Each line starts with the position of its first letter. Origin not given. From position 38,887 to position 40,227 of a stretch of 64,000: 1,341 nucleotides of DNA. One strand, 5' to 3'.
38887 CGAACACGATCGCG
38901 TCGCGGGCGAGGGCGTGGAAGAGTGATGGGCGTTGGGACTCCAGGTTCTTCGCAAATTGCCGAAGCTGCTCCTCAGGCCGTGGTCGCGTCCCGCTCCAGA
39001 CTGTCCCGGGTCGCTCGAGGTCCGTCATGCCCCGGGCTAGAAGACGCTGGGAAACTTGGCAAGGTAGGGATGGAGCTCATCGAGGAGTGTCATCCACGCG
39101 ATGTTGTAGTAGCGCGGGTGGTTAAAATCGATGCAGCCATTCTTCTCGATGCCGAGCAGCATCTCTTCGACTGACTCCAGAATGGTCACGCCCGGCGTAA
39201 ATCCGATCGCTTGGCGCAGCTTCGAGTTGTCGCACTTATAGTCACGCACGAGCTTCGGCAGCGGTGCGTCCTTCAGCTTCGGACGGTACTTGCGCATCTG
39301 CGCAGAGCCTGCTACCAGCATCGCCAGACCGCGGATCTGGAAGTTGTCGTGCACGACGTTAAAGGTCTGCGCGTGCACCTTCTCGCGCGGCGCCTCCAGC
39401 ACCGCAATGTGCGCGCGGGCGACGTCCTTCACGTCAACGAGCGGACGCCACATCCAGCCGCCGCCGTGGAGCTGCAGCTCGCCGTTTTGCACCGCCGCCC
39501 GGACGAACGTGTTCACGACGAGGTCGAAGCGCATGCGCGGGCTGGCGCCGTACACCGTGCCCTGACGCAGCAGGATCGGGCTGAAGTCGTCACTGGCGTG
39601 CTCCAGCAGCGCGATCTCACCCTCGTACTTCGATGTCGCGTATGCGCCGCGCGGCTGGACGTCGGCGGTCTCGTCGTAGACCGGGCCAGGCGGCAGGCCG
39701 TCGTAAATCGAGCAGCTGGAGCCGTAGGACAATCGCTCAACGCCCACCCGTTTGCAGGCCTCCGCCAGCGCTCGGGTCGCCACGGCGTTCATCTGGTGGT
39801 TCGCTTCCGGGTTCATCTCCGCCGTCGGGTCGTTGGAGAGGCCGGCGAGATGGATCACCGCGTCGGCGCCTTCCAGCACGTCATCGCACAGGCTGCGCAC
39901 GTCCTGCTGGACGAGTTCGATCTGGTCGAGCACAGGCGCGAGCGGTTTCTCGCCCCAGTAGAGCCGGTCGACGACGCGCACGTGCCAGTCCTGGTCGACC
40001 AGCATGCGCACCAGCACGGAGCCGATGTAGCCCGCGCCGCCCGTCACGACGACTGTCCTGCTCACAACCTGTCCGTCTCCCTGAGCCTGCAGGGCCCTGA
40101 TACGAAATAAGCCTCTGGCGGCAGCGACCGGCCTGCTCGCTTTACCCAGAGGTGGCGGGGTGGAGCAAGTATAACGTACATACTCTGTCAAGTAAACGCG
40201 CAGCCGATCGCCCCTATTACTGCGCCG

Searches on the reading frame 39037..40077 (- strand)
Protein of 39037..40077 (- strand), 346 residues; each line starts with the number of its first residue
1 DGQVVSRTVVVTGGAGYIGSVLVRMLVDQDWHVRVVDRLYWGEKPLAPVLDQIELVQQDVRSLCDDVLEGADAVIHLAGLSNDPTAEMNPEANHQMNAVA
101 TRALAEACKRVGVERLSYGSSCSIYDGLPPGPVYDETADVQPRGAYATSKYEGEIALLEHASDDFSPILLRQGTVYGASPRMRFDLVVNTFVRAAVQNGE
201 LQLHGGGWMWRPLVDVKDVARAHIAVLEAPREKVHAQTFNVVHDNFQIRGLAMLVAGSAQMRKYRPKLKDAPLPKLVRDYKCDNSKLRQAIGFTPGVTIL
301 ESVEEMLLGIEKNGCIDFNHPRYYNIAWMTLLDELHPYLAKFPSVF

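Call 11: search_protein_families(library=pfam, proteins=[window:39037-40077:-], max_evalue=0.001)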
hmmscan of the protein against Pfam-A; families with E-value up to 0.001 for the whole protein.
window:39037-40077:- (346 aa): 8 families
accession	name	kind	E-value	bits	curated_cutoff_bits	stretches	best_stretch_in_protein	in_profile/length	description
PF01370.27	Epimerase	-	5.5e-43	147.5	20.9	1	9-241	1-239/240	NAD dependent epimerase/dehydratase family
PF04321.23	RmlD_sub_bind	-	2.2e-22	79.9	27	1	8-241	2-212/287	RmlD substrate binding domain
PF16363.11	GDP_Man_Dehyd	-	2e-20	74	27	1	11-306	2-332/332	GDP-mannose 4,6 dehydratase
PF01073.25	3Beta_HSD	-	2.6e-18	66.5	22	1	10-237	1-244/280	3-beta hydroxysteroid dehydrogenase/isomerase family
PF13460.12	NAD_binding_10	-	1.5e-09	38.4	27.2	1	13-130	1-107/184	NAD(P)H-binding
PF05368.20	NmrA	-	4.2e-08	33.6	27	1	7-121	3-107/298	NmrA-like family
PF02719.21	Polysacc_synt_2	-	1.2e-06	28.4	20.2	1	9-116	1-123/293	Polysaccharide biosynthesis protein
PF07993.18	NAD_binding_4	-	1.6e-05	24.7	20.1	0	67-180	85-212/258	Male sterility protein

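Call 25: search_protein_families(library=ncbifam, proteins=[window:39037-40077:-], max_evalue=0.01)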
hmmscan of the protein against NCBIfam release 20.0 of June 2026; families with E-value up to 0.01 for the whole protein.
window:39037-40077:- (346 aa): 34 families (the best 25 are shown)
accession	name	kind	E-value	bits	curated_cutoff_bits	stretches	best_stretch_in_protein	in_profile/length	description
TIGR01179.1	galE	equivalog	1.5e-27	96.3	262.3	1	9-301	2-315/332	UDP-glucose 4-epimerase GalE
TIGR01214.1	rmlD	equivalog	1.2e-21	77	224.05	1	8-234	1-204/285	dTDP-4-dehydrorhamnose reductase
TIGR01181.1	dTDP_gluc_dehyt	equivalog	1.4e-18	67.1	365.1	1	9-305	2-306/321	dTDP-glucose 4,6-dehydratase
TIGR04180.1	EDH_00030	hypoth_equivalog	5e-18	65.2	475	1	9-295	1-294/297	NAD-dependent 4,6-dehydratase LegB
TIGR03466.1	HpnA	hypoth_equivalog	4.7e-17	61.9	367.65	1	8-230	2-220/327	hopanoid-associated sugar epimerase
TIGR02197.1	heptose_epim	equivalog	2.5e-15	56.5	274.6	1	9-231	1-234/316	ADP-glyceromanno-heptose 6-epimerase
NF042422.1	oxyalk_red_OleD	equivalog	6.9e-15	55.2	580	1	9-229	3-217/329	2-alkyl-3-oxoalkanoate reductase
NF043036.1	ErythonDh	equivalog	2.3e-14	53.3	325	1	9-161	3-164/321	D-erythronate dehydrogenase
NF007956.0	PRK10675.1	subfamily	2.7e-14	53.1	394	1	8-180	2-185/338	UDP-glucose 4-epimerase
NF058621.1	DiazavRedAvaA7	equivalog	2.2e-09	37.4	400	1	9-245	3-233/304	3-diazoavenalumate denitrifying reductase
NF041293.1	G6PDh_Azf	equivalog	4.6e-09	36.1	400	1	7-122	3-116/252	NAD-dependent glucose-6-phosphate dehydrogenase Azf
NF041015.1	UDPsulfquin_syn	equivalog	1.4e-08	34.2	575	1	184-310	235-363/384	UDP-sulfoquinovose synthase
TIGR01746.1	Thioester-redct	subfamily_domain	1.6e-08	34.2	213.35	1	69-247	87-269/371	thioester reductase domain-containing protein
NF047837.1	UDPAcbARedWbcJ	equivalog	3e-08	33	500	1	55-248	31-202/372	UDP-2-acetamido-2,6-beta-L-arabino-hexul-4-ose reductase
NF011728.1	PRK15181.1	equivalog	3.6e-08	32.8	760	1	9-261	18-284/348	Vi polysaccharide biosynthesis UDP-N-acetylglucosaminuronic acid C-4 epimerase TviC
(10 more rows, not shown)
